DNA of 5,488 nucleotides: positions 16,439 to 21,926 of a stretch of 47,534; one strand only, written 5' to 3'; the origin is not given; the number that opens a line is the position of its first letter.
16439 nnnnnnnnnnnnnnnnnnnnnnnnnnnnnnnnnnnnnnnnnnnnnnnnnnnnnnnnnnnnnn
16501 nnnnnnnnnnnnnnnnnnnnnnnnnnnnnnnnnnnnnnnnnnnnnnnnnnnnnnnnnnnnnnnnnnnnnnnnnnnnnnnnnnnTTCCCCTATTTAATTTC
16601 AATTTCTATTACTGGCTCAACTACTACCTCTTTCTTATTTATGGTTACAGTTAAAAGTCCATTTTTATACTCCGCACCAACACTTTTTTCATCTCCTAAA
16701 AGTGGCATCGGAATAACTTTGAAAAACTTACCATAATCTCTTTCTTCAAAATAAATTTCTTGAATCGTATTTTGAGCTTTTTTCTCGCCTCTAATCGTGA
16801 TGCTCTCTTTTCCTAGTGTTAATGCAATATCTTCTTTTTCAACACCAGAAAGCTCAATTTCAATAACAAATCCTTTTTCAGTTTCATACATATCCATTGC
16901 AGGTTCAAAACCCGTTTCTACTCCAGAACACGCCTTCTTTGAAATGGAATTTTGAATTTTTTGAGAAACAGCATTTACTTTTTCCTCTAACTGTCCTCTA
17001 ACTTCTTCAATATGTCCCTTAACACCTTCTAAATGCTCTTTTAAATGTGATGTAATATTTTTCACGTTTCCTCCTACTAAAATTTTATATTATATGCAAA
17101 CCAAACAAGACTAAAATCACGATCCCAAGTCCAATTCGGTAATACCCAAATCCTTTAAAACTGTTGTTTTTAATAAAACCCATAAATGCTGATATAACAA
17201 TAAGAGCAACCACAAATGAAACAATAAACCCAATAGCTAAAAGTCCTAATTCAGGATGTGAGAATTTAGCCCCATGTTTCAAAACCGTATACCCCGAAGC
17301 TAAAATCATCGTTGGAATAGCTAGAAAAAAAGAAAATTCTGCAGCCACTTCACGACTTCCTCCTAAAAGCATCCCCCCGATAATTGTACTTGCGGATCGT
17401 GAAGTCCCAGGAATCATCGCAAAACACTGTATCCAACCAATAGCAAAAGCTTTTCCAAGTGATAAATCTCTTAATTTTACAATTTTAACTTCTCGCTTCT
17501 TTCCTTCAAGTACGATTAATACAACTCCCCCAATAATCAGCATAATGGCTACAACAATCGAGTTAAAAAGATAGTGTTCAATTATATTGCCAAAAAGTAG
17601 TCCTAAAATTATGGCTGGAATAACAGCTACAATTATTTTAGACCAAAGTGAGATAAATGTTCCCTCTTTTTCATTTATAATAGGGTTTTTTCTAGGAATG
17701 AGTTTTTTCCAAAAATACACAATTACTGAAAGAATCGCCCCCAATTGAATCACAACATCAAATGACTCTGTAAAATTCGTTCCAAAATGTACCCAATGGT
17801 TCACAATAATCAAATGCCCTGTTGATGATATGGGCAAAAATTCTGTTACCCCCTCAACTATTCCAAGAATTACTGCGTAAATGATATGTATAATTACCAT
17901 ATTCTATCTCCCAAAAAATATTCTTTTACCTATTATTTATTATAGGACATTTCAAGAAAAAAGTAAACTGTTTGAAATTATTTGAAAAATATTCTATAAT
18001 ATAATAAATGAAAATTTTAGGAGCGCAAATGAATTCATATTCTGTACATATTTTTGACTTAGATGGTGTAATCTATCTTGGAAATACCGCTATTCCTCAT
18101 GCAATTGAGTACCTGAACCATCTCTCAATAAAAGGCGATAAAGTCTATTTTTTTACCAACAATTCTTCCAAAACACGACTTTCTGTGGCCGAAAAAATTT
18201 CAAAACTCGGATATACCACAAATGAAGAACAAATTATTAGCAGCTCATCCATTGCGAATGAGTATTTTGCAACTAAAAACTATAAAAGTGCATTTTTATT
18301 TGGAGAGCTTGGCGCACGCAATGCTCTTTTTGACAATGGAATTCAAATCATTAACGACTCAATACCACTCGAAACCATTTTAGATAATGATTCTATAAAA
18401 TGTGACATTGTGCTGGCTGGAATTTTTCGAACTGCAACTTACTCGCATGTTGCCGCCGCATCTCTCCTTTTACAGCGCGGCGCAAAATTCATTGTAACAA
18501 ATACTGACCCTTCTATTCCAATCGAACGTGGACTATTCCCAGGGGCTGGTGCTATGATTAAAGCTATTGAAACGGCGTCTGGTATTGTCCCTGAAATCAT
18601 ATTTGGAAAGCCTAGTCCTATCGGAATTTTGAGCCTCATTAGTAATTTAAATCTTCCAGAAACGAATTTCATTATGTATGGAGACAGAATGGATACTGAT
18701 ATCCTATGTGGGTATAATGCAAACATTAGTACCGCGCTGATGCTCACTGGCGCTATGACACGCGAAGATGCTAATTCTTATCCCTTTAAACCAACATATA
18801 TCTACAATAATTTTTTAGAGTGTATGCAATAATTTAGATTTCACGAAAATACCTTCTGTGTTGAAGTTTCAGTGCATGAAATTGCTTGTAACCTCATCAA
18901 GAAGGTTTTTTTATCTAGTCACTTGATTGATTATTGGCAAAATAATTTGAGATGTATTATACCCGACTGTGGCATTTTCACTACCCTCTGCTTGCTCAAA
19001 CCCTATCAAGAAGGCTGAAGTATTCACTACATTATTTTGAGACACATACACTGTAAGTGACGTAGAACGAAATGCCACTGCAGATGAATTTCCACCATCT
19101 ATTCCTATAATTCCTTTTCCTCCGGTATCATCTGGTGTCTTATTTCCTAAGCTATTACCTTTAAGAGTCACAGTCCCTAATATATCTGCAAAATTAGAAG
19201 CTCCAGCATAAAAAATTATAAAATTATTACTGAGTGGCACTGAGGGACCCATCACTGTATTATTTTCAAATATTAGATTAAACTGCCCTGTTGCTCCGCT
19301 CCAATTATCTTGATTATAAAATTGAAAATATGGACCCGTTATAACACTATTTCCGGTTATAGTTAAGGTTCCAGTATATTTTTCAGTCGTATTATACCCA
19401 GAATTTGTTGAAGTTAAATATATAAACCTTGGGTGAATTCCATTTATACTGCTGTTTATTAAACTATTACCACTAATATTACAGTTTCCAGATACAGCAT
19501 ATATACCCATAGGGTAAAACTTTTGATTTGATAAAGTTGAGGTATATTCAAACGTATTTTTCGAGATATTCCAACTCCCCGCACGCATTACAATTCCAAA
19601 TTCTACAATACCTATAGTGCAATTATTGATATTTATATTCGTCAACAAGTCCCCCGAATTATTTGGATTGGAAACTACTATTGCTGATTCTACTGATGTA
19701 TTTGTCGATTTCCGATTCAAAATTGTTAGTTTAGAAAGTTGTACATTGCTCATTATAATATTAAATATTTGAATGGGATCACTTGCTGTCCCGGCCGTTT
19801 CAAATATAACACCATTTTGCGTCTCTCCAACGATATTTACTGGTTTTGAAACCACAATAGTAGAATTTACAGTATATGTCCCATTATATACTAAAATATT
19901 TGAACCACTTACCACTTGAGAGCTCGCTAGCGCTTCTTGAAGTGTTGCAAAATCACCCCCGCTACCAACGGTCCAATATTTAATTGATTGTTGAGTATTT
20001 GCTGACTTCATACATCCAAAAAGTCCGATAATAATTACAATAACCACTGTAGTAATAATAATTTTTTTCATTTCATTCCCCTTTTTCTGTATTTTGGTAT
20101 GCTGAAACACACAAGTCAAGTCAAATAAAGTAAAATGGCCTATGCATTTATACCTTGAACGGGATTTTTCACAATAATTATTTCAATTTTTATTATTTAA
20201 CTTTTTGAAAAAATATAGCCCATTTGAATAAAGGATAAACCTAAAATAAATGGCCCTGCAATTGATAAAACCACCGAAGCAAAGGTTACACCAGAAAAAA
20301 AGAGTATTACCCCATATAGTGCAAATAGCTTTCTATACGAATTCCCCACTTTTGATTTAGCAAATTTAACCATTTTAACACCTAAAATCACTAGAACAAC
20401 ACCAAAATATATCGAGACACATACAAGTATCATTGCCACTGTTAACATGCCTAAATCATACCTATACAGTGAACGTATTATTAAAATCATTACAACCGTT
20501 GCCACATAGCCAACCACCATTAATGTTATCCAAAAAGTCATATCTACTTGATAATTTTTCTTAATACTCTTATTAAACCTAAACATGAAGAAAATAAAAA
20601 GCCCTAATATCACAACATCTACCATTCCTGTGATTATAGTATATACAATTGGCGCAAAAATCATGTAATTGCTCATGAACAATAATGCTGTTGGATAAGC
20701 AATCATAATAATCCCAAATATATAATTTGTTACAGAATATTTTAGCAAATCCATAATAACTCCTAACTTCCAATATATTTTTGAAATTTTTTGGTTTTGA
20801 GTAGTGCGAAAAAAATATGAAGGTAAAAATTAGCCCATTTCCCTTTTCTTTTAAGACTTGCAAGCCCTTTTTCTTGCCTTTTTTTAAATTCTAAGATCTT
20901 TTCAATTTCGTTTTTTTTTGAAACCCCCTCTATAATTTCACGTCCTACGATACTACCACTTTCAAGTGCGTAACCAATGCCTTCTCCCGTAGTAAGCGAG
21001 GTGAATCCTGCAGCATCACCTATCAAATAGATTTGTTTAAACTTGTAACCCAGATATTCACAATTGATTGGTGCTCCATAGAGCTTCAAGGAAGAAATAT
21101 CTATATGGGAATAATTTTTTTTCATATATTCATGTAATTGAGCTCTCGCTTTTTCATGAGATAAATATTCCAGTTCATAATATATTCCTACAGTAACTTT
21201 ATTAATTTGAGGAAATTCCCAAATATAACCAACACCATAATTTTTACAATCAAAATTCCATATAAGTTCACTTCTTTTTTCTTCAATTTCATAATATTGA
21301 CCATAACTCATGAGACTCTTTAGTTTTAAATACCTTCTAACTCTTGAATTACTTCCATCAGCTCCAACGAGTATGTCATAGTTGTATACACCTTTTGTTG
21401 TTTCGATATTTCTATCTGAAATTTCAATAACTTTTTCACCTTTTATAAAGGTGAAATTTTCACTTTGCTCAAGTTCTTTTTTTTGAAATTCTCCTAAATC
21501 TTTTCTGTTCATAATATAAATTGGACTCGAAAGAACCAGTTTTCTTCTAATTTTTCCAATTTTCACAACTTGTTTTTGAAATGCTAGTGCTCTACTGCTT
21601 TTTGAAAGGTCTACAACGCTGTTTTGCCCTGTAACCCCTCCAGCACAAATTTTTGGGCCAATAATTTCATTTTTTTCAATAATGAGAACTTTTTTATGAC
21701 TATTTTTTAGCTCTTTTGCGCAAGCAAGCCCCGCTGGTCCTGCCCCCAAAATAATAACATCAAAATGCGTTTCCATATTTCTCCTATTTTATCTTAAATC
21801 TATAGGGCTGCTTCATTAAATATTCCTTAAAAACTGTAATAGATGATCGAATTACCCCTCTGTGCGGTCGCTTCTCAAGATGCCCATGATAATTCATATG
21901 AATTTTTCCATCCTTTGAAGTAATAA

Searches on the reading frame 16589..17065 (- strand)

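Call 46: search_protein_families(library=pfam, proteins=[window:16589-17065:-], max_evalue=0.00001)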
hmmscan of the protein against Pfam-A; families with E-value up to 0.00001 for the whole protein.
window:16589-17065:- (158 aa): 1 family
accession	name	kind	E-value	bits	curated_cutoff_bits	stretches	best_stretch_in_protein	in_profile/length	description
PF00011.27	HSP20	-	7.5e-17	61.7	20.8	1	59-157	2-101/102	Hsp20/alpha crystallin family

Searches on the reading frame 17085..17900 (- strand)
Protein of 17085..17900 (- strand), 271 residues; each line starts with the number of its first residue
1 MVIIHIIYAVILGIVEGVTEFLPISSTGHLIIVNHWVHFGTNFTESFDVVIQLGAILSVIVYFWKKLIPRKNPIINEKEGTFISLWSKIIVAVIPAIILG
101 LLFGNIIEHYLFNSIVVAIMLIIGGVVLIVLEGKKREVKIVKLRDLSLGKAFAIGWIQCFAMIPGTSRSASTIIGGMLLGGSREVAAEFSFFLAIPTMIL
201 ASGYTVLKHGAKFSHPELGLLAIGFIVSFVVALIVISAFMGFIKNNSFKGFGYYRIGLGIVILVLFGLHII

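Call 46: search_protein_families(library=pfam, proteins=[window:17085-17900:-], max_evalue=0.00001)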
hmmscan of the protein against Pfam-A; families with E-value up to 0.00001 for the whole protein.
window:17085-17900:- (271 aa): 1 family
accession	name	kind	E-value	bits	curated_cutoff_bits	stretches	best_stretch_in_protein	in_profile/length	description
PF02673.24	BacA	-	2.6e-83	280.1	33.4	1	9-261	1-257/257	Bacitracin resistance protein BacA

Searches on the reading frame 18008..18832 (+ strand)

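Call 46: search_protein_families(library=pfam, proteins=[window:18008-18832:+], max_evalue=0.00001)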
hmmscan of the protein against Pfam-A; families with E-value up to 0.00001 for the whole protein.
window:18008-18832:+ (274 aa): 4 families
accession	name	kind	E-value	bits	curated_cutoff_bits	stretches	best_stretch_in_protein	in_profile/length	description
PF13344.12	Hydrolase_6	-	7.2e-25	87.4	27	1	15-113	2-101/101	Haloacid dehalogenase-like hydrolase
PF13242.12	Hydrolase_like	-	4.4e-16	59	22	1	199-271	2-74/75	HAD-hyrolase-like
PF00702.32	Hydrolase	-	5.5e-10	40.4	26.4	1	15-233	5-185/191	haloacid dehalogenase-like hydrolase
PF13419.12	HAD_2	-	1.1e-06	29.3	23.8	0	199-244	133-177/178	Haloacid dehalogenase-like hydrolase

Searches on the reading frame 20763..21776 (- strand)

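Call 32: search_protein_families(library=pfam, proteins=[window:20763-21776:-], max_evalue=0.000001)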
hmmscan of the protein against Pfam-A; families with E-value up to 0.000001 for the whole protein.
window:20763-21776:- (337 aa): 5 families
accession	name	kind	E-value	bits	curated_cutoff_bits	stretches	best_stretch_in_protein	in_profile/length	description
PF03486.20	HI0933_like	-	2.1e-09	37.7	50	1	6-52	2-48/244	HI0933-like protein Rossmann domain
PF07992.20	Pyr_redox_2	-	2.7e-09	37.3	26.1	1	5-146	1-113/291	Pyridine nucleotide-disulphide oxidoreductase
PF01494.25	FAD_binding_3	-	3.7e-09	36.7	22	0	5-37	2-34/349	FAD binding domain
PF13450.12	NAD_binding_8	-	2.5e-07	31.3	21.9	1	9-41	1-33/68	NAD(P)-binding Rossmann-like domain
PF01266.30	DAO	-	9.5e-07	29.1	27.9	0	6-40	1-35/353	FAD dependent oxidoreductase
